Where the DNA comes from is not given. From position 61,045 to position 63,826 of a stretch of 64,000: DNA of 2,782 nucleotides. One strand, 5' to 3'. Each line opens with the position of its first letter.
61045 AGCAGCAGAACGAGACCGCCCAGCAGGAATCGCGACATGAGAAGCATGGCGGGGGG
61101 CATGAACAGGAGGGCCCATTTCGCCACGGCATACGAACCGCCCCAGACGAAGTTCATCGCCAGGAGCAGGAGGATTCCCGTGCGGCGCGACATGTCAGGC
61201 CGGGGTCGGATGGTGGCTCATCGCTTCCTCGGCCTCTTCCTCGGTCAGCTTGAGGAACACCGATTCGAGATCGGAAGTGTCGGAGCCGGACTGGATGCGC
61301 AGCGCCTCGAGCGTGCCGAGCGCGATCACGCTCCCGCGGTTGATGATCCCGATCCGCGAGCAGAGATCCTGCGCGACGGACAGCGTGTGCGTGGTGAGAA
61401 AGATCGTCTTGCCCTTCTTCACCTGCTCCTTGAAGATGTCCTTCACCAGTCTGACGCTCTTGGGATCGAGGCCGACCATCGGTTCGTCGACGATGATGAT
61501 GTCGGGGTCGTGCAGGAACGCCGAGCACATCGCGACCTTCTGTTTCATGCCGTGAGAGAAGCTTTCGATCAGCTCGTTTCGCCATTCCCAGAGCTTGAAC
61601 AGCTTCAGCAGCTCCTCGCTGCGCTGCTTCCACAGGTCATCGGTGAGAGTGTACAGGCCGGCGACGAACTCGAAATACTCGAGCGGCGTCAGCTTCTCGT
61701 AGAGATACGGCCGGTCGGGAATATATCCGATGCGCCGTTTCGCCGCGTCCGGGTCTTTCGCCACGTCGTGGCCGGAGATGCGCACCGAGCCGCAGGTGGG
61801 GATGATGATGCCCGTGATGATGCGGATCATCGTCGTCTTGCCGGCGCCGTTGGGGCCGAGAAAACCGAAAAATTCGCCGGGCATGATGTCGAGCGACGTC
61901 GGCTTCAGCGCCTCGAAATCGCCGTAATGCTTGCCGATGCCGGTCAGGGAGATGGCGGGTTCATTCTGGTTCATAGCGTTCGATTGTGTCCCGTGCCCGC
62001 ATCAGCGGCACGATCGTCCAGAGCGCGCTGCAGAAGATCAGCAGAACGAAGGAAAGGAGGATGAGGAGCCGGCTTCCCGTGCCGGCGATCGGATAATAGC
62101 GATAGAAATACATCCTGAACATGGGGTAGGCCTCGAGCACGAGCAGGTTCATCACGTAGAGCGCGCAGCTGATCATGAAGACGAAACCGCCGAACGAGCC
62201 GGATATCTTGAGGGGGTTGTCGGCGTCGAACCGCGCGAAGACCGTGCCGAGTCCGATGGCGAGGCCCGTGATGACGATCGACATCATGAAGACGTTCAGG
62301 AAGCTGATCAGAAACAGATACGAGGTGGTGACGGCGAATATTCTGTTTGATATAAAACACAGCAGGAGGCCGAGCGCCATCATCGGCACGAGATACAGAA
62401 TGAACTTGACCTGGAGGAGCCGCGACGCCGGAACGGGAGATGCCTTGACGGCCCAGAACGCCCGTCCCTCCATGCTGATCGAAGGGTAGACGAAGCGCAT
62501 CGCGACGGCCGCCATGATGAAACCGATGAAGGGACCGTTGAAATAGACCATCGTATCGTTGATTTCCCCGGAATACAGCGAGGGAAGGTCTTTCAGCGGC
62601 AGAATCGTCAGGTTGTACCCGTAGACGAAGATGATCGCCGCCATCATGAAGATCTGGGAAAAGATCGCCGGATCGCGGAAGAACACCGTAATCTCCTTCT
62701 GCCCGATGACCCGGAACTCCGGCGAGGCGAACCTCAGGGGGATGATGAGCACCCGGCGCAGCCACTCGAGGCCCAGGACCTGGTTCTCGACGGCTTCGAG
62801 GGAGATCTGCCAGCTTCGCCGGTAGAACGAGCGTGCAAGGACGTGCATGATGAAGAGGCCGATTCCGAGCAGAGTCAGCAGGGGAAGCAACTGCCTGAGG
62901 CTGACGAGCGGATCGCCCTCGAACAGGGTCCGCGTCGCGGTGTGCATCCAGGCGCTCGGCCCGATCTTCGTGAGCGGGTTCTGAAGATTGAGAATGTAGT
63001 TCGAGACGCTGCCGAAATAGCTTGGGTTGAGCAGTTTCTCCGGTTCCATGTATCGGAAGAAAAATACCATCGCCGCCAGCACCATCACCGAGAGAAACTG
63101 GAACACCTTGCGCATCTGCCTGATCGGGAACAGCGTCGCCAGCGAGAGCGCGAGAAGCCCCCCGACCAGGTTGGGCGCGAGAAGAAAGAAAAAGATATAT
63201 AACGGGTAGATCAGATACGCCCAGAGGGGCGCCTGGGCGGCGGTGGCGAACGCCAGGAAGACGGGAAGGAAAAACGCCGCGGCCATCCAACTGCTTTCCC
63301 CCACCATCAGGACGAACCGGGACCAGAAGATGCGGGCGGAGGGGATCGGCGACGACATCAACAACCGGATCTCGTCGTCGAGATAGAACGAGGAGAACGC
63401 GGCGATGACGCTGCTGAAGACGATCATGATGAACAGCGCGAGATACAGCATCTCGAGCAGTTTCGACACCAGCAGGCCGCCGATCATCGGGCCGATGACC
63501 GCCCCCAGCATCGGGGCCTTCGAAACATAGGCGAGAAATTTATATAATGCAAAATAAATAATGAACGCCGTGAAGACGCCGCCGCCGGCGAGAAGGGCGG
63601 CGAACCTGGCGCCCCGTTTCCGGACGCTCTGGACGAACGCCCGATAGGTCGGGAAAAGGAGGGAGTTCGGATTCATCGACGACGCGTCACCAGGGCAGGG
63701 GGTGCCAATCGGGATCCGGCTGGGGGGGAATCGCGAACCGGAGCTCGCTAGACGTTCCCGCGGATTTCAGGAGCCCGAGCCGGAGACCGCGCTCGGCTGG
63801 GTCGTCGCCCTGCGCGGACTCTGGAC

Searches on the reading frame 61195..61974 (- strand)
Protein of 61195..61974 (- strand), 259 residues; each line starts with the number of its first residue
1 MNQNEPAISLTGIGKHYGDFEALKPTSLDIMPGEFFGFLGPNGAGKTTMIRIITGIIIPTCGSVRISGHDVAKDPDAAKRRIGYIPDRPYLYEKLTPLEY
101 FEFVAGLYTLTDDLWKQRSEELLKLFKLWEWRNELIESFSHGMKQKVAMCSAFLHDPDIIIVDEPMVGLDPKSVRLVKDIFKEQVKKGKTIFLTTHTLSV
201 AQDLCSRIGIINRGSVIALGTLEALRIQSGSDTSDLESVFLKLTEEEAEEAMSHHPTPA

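Call 59: search_protein_families(library=pfam, proteins=[window:61195-61974:-], max_evalue=0.001)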
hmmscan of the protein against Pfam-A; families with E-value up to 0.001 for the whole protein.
window:61195-61974:- (259 aa): 3 families
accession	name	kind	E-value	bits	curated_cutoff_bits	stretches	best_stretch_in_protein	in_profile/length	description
PF00005.33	ABC_tran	-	9.8e-28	97.9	25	1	23-166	1-136/137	ABC transporter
PF13304.12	AAA_21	-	2.2e-12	48.1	27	1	134-196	233-298/304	AAA domain, putative AbiEii toxin, Type IV TA system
PF13166.12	AAA_13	-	0.00077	18.7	36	0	156-201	526-574/713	AAA domain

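Call 77: search_protein_families(library=ncbifam, proteins=[window:61195-61974:-], max_evalue=0.00001)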
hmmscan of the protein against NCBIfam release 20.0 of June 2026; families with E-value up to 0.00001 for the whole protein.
window:61195-61974:- (259 aa): 179 families (the best 25 are shown)
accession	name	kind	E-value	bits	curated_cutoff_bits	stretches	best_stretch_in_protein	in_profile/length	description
TIGR01188.1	drrA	subfamily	6.6e-74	248.9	312.45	1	15-248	1-234/302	daunorubicin resistance ABC transporter, ATP-binding protein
TIGR03522.1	GldA_ABC_ATP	equivalog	1.2e-57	195.7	402.6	1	8-230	3-224/301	gliding motility-associated ABC transporter ATP-binding subunit GldA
NF033858.1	ABC2_perm_RbbA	equivalog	9.3e-50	169.4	1050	1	3-252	262-509/909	ribosome-associated ATPase/putative transporter RbbA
NF010060.0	PRK13537.1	equivalog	3.5e-45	154.2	521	1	5-225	13-233/314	nodulation factor ABC transporter ATP-binding protein NodI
NF010059.0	PRK13536.1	equivalog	2.1e-41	141.8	549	1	4-225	40-261/342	nodulation factor ABC transporter ATP-binding protein NodI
TIGR03740.1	galliderm_ABC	subfamily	3.8e-41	141.2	309.75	1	11-219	4-205/223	lantibiotic protection ABC transporter ATP-binding subunit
TIGR03864.1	PQQ_ABC_ATP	hypoth_equivalog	2.7e-40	138.3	302.25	1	8-244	2-236/236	ABC transporter, ATP-binding subunit, PQQ-dependent alcohol dehydrogenase system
TIGR01288.1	nodI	equivalog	1.4e-38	132.6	424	1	7-225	4-222/303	nodulation factor ABC transporter ATP-binding protein NodI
TIGR04406.1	LPS_export_lptB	equivalog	1.3e-37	129.4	240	1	10-224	4-221/239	LPS export ABC transporter ATP-binding protein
TIGR01186.1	proV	subfamily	2.5e-36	125.6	326.6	1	18-224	4-216/363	betaine/proline/choline family ABC transporter ATP-binding protein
TIGR00968.1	3a0106s01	subfamily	1.1e-33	116.8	342.75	1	9-224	2-217/237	sulfate ABC transporter ATP-binding protein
TIGR03265.1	PhnT2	equivalog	3.4e-33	115.3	457.7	1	6-223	3-220/353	putative 2-aminoethylphosphonate ABC transporter ATP-binding protein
NF040840.2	tungstate_WtpC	equivalog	6.1e-33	114.5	440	1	9-223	3-216/347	tungstate ABC transporter ATP-binding protein WtpC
NF047565.1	PSM_export_PmtA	equivalog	8.3e-33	113.9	350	1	10-225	5-215/282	phenol-soluble modulin export ABC transporter ATP-binding protein PmtA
NF008144.0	PRK10895.1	equivalog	1.1e-32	113.4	381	1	14-224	10-223/241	LPS export ABC transporter ATP-binding protein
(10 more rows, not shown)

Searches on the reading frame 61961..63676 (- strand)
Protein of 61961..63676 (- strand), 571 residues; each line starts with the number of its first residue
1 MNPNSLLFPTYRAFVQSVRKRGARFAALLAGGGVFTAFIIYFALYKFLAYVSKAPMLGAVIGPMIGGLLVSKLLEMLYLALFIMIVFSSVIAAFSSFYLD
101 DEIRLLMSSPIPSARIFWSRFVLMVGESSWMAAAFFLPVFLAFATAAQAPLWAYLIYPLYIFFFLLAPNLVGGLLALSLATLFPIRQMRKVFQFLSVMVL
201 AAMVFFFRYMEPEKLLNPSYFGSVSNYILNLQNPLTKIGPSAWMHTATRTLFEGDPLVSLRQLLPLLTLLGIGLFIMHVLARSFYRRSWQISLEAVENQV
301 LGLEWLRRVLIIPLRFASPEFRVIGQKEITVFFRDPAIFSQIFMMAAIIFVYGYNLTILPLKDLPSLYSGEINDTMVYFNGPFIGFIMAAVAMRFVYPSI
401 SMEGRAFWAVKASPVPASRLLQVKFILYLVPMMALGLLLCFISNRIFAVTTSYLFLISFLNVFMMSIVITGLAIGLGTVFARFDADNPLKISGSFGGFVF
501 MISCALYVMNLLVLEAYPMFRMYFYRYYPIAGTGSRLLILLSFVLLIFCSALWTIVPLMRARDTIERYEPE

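Call 59: search_protein_families(library=pfam, proteins=[window:61961-63676:-], max_evalue=0.001)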
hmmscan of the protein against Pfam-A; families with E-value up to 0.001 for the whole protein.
window:61961-63676:- (571 aa): 1 family
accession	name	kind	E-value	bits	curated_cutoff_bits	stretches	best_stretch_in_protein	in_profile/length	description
PF16949.11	ABC_tran_2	-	1.8e-73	248.6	25.7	1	39-561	23-533/542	Putative ATP-binding cassette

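Call 77: search_protein_families(library=ncbifam, proteins=[window:61961-63676:-], max_evalue=0.00001)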
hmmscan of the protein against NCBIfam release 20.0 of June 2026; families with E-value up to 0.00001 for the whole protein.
window:61961-63676:- (571 aa): 0 families
